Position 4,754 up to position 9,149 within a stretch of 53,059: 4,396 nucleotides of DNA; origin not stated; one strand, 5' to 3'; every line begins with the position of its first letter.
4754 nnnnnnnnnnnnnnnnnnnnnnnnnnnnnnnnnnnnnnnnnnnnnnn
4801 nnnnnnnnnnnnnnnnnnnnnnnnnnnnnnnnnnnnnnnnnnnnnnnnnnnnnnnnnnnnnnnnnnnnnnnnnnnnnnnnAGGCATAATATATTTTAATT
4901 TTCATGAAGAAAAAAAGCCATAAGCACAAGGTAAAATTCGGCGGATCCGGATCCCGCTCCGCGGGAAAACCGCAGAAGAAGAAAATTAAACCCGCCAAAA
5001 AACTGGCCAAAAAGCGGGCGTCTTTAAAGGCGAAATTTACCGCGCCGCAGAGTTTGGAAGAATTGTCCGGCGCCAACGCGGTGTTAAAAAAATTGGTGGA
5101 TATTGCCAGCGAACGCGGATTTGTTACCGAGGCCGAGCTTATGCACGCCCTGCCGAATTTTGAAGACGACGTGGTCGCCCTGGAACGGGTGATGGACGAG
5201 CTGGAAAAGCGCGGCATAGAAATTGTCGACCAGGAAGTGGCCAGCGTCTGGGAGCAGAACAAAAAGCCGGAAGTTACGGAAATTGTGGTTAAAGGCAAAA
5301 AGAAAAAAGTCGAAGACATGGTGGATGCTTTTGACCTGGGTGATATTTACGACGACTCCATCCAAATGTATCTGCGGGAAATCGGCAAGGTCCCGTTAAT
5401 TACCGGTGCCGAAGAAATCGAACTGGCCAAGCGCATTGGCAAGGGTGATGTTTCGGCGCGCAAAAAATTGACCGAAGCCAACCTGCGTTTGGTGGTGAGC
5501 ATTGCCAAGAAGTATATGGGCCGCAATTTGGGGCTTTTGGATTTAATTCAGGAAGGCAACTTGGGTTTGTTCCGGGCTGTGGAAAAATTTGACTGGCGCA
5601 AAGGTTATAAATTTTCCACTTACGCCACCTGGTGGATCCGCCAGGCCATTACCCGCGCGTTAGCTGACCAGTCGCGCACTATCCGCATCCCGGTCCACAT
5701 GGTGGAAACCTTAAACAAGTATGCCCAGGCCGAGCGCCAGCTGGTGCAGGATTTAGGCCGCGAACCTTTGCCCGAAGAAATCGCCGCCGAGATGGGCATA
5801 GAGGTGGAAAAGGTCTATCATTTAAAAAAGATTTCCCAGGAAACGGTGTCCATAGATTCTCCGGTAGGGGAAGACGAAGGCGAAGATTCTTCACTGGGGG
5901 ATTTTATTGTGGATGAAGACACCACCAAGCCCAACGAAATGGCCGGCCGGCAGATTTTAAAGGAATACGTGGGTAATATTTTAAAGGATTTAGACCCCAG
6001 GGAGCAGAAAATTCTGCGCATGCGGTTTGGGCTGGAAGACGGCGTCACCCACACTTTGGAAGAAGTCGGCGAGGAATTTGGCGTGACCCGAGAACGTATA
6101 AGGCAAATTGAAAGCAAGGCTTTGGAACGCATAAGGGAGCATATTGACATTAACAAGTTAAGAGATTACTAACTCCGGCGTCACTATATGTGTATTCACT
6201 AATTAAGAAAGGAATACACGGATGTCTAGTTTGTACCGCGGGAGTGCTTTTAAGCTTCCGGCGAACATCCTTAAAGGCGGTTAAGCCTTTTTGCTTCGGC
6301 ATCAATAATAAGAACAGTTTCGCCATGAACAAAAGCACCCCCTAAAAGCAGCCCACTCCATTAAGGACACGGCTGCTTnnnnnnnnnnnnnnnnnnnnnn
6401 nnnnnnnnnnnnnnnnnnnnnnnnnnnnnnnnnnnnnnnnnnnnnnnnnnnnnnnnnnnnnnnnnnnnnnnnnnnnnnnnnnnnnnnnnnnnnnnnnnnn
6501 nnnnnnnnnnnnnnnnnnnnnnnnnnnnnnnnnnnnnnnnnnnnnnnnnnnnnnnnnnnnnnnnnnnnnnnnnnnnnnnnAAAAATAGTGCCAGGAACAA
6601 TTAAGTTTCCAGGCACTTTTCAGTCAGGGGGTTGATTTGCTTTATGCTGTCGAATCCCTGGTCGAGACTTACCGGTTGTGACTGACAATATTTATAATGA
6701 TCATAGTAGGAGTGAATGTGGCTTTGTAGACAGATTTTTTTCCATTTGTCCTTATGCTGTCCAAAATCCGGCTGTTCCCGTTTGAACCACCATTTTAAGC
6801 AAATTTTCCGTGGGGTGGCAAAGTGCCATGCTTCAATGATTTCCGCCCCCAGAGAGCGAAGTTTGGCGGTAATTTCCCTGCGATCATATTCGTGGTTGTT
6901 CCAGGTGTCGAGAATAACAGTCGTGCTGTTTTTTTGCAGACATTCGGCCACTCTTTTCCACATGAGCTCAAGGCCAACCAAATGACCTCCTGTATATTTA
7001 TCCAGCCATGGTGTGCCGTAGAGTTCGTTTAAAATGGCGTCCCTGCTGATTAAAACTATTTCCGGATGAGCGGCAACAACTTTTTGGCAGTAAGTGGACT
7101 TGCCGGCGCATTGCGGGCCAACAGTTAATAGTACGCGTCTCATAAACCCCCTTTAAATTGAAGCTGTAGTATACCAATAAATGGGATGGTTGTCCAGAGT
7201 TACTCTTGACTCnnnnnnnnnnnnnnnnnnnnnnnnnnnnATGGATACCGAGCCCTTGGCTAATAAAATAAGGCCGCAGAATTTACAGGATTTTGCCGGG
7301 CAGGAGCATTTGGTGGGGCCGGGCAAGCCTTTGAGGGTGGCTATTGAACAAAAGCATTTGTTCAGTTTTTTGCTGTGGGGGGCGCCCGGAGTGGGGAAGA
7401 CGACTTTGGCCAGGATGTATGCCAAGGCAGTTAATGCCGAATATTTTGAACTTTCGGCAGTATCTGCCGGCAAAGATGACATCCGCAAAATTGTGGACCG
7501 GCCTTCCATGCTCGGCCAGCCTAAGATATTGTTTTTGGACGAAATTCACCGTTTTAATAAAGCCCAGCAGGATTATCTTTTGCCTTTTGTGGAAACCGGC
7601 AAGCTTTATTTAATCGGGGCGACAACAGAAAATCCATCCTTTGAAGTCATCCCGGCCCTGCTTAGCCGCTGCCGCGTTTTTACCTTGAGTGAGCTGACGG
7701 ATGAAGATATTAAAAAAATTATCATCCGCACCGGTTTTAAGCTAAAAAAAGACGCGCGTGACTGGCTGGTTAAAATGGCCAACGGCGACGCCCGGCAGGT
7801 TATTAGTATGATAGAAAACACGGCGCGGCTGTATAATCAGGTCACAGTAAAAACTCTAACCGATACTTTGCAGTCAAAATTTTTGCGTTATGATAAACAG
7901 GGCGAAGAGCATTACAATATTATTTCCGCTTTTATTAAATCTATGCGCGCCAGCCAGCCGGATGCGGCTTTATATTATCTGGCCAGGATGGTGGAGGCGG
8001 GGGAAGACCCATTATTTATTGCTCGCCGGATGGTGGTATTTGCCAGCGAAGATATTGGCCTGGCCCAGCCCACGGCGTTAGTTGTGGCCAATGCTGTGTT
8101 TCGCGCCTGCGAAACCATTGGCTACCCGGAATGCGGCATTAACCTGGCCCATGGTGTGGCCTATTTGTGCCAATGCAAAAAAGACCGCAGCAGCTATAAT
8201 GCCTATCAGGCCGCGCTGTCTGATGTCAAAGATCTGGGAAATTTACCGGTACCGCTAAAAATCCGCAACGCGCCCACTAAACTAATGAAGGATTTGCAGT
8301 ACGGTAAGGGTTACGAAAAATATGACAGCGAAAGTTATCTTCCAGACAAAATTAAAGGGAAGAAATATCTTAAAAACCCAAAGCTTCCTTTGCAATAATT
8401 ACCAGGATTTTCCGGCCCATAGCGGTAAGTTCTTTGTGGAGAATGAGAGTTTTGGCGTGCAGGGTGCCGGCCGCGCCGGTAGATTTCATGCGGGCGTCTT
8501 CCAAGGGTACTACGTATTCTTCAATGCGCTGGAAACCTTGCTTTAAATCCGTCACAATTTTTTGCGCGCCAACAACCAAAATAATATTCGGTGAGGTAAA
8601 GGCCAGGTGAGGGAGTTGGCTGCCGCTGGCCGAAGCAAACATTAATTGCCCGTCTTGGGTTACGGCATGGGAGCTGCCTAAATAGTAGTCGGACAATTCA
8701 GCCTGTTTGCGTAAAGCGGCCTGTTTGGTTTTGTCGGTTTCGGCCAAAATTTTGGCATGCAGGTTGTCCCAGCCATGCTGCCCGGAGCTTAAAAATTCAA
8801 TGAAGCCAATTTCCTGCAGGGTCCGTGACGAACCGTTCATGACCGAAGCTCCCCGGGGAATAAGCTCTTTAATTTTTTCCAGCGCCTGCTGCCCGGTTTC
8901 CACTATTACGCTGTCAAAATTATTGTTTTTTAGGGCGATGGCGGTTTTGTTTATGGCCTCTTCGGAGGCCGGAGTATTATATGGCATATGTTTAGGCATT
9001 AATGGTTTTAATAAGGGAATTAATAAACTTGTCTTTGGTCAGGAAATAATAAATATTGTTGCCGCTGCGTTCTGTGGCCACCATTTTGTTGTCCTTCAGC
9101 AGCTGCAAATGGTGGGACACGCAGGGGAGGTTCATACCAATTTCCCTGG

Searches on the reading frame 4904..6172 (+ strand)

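Call 31: search_protein_families(library=pfam, proteins=[window:4904-6172:+])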
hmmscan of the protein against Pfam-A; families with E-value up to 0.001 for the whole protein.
window:4904-6172:+ (422 aa): 5 families
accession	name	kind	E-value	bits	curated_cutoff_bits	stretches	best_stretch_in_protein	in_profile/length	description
PF04542.20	Sigma70_r2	-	3.3e-23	81.7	24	1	190-259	2-71/71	Sigma-70 region 2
PF04539.22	Sigma70_r3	-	2.1e-22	79.5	25.3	1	268-346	1-77/78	Sigma-70 region 3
PF04545.22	Sigma70_r4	-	9.3e-18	63.9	24.1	1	360-412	2-50/50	Sigma-70, region 4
PF00140.25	Sigma70_r1_2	-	3e-15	56.3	22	1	151-182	1-32/34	Sigma-70 factor, region 1.2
PF03979.19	Sigma70_r1_1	-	3e-09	37.1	22.5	1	60-112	6-58/81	Sigma-70 factor, region 1.1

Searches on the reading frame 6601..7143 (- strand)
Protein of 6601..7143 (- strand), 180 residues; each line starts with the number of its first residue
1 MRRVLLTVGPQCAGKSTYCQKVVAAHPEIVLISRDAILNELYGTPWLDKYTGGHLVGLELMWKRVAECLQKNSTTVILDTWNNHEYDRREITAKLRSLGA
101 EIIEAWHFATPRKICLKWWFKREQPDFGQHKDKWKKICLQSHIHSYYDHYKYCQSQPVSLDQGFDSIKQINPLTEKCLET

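Call 31: search_protein_families(library=pfam, proteins=[window:6601-7143:-])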
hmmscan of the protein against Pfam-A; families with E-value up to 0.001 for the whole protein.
window:6601-7143:- (180 aa): 1 family
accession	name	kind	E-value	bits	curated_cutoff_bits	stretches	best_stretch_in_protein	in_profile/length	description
PF13671.12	AAA_33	-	2.5e-12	47.8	27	1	4-126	1-122/143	AAA domain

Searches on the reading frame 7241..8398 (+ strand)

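Call 81: search_protein_families(library=pfam, proteins=[window:7241-8398:+], max_evalue=0.00001)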
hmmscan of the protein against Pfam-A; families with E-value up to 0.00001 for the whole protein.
window:7241-8398:+ (385 aa): 6 families
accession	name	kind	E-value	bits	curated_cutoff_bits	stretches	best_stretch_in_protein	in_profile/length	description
PF12002.13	MgsA_C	-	1.1e-50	172.2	27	1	238-378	2-149/167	MgsA AAA+ ATPase C terminal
PF16193.11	AAA_assoc_2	-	5.4e-22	78.3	34.3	1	166-236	5-81/81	AAA C-terminal domain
PF00004.35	AAA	-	8.1e-17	62.3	21.2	1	44-147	2-126/131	ATPase family associated with various cellular activities (AAA)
PF05496.18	RuvB_N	-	2.3e-13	50.6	27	1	10-125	1-116/159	Holliday junction DNA helicase RuvB P-loop domain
PF07728.20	AAA_5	-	2.9e-09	37.5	22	1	43-131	2-104/139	AAA domain (dynein-related subfamily)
PF25361.1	AAA_lid_RFC1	-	9.2e-06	25.5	34.9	0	156-197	7-47/59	RFC1-like, AAA+ ATPase lid domain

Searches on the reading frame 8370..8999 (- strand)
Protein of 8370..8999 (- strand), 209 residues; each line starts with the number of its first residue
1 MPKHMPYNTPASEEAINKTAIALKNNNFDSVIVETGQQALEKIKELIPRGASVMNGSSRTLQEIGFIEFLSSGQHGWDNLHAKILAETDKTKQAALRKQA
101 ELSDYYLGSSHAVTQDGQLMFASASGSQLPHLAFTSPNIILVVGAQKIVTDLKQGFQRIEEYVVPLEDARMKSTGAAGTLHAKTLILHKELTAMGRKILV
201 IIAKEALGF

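Call 81: search_protein_families(library=pfam, proteins=[window:8370-8999:-], max_evalue=0.00001)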
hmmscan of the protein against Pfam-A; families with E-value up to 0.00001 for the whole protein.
window:8370-8999:- (209 aa): 1 family
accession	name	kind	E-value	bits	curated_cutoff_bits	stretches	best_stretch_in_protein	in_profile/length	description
PF02589.21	LUD_dom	-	4.9e-28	98.6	22.6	1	17-176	2-157/189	LUD domain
